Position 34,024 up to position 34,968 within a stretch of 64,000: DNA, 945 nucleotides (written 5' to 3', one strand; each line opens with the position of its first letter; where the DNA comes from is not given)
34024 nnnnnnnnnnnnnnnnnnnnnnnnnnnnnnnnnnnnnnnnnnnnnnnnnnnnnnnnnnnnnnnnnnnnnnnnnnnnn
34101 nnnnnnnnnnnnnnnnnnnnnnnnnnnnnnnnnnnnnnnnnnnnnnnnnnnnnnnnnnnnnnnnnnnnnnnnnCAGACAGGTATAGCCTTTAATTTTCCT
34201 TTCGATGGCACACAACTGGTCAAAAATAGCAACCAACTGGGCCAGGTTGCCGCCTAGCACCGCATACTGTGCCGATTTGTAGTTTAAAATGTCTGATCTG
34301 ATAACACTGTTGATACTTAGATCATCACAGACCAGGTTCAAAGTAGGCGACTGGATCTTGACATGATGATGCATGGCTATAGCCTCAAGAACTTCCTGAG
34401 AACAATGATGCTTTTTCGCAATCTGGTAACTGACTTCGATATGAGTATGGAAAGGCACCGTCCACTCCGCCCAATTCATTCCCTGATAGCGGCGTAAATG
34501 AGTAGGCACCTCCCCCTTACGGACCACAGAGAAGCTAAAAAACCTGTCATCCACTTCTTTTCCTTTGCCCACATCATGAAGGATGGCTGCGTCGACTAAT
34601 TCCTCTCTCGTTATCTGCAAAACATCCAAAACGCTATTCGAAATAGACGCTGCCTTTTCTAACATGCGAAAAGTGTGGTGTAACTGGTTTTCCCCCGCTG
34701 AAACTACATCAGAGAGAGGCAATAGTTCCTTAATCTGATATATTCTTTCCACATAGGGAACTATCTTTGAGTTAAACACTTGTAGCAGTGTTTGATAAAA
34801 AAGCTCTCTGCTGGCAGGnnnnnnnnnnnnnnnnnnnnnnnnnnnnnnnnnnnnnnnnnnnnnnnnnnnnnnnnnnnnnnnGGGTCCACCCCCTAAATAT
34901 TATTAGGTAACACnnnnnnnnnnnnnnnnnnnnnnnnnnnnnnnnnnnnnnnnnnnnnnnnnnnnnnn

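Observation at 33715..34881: HD hydrolase fused to a non-canonical GGDE palm domain, inserted between secA and prfB: candidate synthase/hydrolase for an unknown nucleotide signal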

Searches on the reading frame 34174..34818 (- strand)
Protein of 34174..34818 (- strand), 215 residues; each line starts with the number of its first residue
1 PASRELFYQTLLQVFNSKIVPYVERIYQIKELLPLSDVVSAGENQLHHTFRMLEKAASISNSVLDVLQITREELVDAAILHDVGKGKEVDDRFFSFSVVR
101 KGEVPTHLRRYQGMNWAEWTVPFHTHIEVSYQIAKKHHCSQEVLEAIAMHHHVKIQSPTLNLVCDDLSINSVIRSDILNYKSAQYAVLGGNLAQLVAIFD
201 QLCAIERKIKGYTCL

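Call 31: predict_structure(alignment_id=A2)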
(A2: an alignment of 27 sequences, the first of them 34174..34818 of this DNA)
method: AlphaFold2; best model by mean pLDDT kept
length: 215 residues; sequences in the alignment: 27
mean_pLDDT: 90.4   pTM: 0.87
mean pLDDT of the five models: 90.4, 89.5, 89.2, 88.9, 87.9
residues with pLDDT >= 90: 167; 70-90: 26; 50-70: 18; < 50: 4
segments of 3 or more residues with pLDDT < 50: 212-215
pLDDT, mean of each block of 10 residues (from residue 1): 64 70 92 94 92 95 98 98 95 93 94 91 96 98 97 95 96 93 86 98 87 46
secondary structure, 60 per line:
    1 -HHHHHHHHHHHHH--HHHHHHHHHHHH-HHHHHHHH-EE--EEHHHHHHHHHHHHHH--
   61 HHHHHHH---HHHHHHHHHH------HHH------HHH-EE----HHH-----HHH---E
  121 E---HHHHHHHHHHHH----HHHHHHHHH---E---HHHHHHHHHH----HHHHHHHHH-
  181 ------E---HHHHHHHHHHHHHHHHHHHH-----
elements in order: H2-14 H17-28 H30-37 H45-58 H61-67 H71-80 H125-136 H141-149 H157-166 H171-179 H191-210

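Call 33: fold_search(model_id=the predicted structure, library=pdb)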
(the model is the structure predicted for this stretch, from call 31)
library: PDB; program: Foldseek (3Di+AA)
matches with E <= 10: 170; with E <= 0.001: 0
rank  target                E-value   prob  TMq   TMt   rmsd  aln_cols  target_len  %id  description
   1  4s1c_A                9.5e-03  0.99  0.37  0.38  10.8       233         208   12  Crystal Structure of L. monocytogenes phosphodiesterase PgpH HD domain (released 2015-02-11)
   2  4s1c_D                1.1e-02  0.99  0.36  0.38  10.6       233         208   12  Crystal Structure of L. monocytogenes phosphodiesterase PgpH HD domain (released 2015-02-11)
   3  4s1b_D                1.2e-02  1.00  0.42  0.42  11.5       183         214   15  Crystal Structure of L. monocytogenes phosphodiesterase PgpH HD domain in complex with Cyclic-di-AMP (released 2015-02-11)
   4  4s1b_A                3.1e-02  0.95  0.34  0.35  14.1       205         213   13  Crystal Structure of L. monocytogenes phosphodiesterase PgpH HD domain in complex with Cyclic-di-AMP (released 2015-02-11)
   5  3wfr_E                1.5e-01  0.69  0.32  0.18  10.1       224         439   16  tRNA processing enzyme complex 2 (released 2014-01-01)
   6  2pq7                  2.0e-01  0.77  0.35  0.41   9.1       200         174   14  Crystal structure of predicted HD superfamily hydrolase (104161995) from uncultured Thermotogales bacterium at 1.45 A re (released 2007-05-15)
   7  8wmy_B                2.3e-01  0.66  0.33  0.35  10.9       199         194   16  Crystal structure of YqeK in complex with MG and ADP. (released 2023-10-25)
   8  9h3f_A                2.7e-01  0.85  0.41  0.41   9.3       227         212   16  Cryo-EM structure of YhaM (released 2025-08-06)
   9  7eiv_C                3.3e-01  0.98  0.39  0.17   5.0       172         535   12  heterotetrameric glycyl-tRNA synthetase from Escherichia coli (released 2021-08-11)
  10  8wmy_A                3.3e-01  0.57  0.34  0.36  11.0       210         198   14  Crystal structure of YqeK in complex with MG and ADP. (released 2023-10-25)
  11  5z7c                  3.7e-01  0.69  0.41  0.24   9.6       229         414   12  crystal structure of cyclic GMP-AMP specifc phosphodiesterases in V.cholerae (V-cGAP3) (released 2019-01-02)
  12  7f0i_A                3.9e-01  0.28  0.30  0.23  11.8       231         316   14  phosphodiesterase-9A in complex with inhibitor 4b (released 2022-04-13)
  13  3m1t                  4.1e-01  0.54  0.32  0.27  10.4       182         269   15  Crystal structure of Putative phosphohydrolase (YP_929327.1) from Shewanella amazonensis SB2B at 1.62 A resolution (released 2010-03-31)
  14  3wfq_F                4.5e-01  0.72  0.37  0.20   9.0       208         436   16  tRNA processing enzyme complex 1 (released 2014-01-01)
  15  3k3h_A                4.5e-01  0.33  0.35  0.26  10.3       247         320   12  Crystal structure of the PDE9A catalytic domain in complex with (S)-BAY73-6691 (released 2010-02-16)
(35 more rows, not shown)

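Call 48: search_solved_structures(query=A2, max_evalue=10, show_alignments=4)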
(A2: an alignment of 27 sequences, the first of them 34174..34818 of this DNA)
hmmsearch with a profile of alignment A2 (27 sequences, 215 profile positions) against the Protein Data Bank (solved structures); distinct sequences matched with E-value up to 10: 6.
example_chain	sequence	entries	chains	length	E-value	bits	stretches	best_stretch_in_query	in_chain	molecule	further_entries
6e9y_A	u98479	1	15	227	1.6e-05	27.4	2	21-68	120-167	DHF38 filament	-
9h3f_A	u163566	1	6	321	0.012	18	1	47-91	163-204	3'-5' exoribonuclease YhaM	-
8wth_A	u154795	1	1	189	0.15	14.5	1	66-88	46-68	HD Cas3-type domain-containing protein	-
5cwm_A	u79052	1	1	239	0.46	12.9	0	21-66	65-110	Designed helical repeat protein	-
9jxu_A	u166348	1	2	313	2.3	10.6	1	150-197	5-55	Cysteine synthase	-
6e9v_Q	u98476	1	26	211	4.1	9.8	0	21-72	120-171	DHF79 filament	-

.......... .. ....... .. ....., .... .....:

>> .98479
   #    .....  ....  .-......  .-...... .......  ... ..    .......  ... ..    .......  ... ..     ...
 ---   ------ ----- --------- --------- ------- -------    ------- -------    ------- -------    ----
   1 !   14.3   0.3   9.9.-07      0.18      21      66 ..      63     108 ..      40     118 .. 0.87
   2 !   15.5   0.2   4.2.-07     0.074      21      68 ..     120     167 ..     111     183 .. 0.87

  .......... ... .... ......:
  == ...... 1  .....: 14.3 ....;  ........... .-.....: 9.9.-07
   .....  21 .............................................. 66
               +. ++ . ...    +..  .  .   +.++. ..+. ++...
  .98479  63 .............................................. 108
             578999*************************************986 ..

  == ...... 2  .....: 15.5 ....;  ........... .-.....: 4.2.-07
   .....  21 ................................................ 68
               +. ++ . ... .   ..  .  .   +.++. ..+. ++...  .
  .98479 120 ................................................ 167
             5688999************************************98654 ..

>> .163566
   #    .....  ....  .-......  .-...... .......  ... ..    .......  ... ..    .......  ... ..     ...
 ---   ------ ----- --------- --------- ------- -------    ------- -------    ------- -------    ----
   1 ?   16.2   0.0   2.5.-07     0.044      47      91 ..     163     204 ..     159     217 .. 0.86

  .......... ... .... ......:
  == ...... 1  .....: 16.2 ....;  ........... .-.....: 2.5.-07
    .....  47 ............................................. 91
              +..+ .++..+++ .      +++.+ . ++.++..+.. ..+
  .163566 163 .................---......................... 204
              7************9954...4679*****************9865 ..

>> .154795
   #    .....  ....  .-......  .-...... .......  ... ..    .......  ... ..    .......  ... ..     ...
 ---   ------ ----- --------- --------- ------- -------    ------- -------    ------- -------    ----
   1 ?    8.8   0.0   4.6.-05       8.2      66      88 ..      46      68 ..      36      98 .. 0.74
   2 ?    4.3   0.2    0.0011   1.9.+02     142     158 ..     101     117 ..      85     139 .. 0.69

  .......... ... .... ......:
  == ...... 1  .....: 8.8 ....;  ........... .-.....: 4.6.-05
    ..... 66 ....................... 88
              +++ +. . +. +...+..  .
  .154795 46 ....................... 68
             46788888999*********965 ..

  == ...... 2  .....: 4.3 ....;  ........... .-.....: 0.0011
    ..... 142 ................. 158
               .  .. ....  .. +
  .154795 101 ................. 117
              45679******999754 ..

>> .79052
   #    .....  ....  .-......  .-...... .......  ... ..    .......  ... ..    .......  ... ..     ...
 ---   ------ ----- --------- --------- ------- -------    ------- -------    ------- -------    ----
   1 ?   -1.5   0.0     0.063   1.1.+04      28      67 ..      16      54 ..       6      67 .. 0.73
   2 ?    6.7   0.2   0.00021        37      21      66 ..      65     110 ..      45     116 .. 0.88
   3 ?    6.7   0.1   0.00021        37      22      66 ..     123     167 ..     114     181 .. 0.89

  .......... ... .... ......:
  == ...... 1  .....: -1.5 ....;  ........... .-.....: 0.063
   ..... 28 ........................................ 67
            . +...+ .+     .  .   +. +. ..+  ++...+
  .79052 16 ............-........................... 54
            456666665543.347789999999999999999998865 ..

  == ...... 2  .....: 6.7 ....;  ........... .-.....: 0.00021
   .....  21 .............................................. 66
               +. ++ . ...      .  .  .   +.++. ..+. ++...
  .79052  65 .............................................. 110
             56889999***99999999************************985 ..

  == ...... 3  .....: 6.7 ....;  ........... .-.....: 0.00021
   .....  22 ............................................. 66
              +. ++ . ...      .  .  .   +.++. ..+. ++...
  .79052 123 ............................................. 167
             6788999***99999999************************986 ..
